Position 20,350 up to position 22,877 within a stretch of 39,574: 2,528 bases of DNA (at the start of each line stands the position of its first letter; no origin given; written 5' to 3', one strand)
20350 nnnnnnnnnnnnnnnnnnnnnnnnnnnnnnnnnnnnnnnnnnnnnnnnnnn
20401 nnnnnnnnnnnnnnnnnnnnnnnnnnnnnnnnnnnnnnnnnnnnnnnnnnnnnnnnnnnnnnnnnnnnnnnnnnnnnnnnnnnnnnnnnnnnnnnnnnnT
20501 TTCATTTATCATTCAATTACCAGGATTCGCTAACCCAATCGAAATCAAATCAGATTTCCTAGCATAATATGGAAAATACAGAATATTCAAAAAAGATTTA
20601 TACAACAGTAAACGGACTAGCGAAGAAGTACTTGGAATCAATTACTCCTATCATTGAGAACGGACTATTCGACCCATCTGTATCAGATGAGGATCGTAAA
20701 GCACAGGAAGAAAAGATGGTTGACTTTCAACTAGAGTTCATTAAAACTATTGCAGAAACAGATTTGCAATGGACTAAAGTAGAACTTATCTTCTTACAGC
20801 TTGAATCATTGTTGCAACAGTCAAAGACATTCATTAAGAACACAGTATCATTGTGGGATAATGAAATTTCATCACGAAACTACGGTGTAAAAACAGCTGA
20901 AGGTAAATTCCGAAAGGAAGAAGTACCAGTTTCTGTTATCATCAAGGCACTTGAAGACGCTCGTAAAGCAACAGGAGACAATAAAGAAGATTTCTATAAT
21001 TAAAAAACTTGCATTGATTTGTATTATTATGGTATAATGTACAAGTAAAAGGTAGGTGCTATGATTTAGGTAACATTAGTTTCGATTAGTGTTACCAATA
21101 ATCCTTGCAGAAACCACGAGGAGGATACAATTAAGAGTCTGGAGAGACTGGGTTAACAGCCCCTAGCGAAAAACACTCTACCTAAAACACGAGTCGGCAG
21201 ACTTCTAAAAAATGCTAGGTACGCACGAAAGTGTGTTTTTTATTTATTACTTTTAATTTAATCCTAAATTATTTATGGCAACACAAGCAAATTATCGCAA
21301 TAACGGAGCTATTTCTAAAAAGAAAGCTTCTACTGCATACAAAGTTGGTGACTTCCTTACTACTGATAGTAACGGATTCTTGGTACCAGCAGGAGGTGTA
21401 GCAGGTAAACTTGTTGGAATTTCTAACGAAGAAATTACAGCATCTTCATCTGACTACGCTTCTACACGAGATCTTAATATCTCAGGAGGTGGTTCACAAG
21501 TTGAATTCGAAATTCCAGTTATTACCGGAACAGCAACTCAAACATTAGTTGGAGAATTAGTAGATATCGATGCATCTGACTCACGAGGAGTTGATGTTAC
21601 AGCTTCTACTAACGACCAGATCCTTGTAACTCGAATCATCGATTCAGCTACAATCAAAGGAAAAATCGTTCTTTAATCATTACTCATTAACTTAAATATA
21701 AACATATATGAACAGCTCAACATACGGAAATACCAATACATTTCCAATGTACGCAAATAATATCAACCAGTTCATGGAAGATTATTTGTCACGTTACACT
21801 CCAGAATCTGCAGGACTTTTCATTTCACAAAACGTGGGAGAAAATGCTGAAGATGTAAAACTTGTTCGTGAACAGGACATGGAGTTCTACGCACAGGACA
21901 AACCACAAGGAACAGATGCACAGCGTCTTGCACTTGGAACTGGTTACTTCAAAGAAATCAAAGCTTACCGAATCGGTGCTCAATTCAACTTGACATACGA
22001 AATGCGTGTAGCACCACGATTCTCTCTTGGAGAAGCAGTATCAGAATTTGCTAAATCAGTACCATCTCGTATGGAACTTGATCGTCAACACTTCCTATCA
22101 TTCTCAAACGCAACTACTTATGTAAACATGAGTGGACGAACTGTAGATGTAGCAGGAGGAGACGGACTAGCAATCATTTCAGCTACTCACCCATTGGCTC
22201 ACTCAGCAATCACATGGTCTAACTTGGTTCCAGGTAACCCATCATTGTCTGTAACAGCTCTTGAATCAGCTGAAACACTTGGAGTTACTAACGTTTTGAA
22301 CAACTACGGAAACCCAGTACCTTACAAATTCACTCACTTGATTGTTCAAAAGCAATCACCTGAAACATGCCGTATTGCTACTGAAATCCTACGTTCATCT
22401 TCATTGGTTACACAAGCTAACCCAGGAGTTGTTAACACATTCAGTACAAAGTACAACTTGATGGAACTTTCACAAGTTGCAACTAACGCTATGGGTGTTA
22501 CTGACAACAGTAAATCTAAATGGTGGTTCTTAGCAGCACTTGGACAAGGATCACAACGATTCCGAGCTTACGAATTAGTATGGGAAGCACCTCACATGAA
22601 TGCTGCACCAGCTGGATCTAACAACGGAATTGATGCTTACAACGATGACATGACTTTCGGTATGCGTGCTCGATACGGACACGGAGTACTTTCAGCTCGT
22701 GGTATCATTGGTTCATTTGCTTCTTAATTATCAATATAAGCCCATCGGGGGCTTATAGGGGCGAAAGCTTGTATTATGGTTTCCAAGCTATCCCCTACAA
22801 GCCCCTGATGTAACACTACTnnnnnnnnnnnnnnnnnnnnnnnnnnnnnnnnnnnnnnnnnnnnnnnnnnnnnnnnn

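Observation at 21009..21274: Strong promoter, ~190-nt structured non-coding RNA and intrinsic terminator placed directly in front of the capsid genes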

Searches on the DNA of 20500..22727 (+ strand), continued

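Call 83: search_with_rna_model(model_id=R1, sources=[L101, L060], max_evalue=10, filters=off, show_alignments=2)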
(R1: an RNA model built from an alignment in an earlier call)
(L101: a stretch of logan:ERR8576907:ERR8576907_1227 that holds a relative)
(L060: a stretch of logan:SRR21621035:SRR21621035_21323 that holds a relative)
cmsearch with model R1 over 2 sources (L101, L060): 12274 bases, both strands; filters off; matches with E-value up to 10: 14.
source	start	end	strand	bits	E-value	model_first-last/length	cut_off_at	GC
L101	2928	2998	-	8.1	0.56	1-77/77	no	0.38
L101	3994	4056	-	6.4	1.3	1-77/77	no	0.48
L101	238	275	+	5.4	2.2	1-77/77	no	0.45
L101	1369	1424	-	4.5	3.5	1-77/77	no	0.41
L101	78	99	+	4.1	4.2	48-69/77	no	0.23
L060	161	170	+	4.1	4.3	10-19/77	no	0.5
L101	4834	4893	-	3.6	5.6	1-77/77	no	0.35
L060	5567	5672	-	3.4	6.1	1-77/77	no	0.39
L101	2242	2291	-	3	7.7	1-77/77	no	0.52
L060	1913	1964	-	2.8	8.5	1-77/77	no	0.33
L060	2987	3038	+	2.6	9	1-77/77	no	0.35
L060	1252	1278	+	2.6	9.1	1-77/77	no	0.37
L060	2827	2885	+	2.5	9.6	1-77/77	no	0.39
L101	990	1034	+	2.5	10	1-77/77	no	0.31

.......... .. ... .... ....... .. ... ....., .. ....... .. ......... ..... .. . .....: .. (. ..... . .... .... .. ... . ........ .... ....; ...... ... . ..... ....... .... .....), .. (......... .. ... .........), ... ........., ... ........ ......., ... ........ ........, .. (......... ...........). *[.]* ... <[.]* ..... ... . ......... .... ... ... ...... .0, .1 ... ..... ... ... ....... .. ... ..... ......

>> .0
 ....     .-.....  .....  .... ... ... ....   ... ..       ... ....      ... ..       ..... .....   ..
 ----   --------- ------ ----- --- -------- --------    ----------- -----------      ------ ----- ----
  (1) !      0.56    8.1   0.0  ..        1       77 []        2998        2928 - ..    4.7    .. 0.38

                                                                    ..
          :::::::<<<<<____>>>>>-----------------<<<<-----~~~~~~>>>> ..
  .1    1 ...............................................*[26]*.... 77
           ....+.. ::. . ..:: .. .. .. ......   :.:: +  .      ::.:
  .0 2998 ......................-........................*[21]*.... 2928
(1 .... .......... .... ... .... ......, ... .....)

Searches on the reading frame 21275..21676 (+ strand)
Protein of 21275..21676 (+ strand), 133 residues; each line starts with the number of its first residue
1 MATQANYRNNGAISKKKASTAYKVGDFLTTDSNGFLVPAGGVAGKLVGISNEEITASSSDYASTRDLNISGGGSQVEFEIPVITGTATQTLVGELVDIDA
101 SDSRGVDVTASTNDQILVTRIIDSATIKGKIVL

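Call 10: search_protein_families(library=phrogs, proteins=[window:21275-21676:+], max_evalue=0.01)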
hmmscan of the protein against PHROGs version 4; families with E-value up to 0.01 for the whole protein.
window:21275-21676:+ (133 aa): 1 family
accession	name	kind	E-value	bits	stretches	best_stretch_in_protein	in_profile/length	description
phrog_673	-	head and packaging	0.0033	18.4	0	15-60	78-122/260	head scaffolding protein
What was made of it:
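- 21275..21676 (+): Cement/decoration-like protein gene (133 aa), first gene downstream. Weak phrog_673 hit (call 10).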

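Call 11: search_protein_families(library=pfam, proteins=[window:21275-21676:+], max_evalue=0.01)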
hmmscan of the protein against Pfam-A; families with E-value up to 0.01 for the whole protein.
window:21275-21676:+ (133 aa): 0 families

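Call 77: search_protein_families(library=padloc, proteins=[window:21275-21676:+], max_evalue=0.01)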
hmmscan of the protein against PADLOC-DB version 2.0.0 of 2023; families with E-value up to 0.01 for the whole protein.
window:21275-21676:+ (133 aa): 0 families

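Call 79: search_solved_structures(query=window:21275-21676:+, max_evalue=1)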
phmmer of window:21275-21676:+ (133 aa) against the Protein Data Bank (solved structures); distinct sequences matched with E-value up to 1: 0.
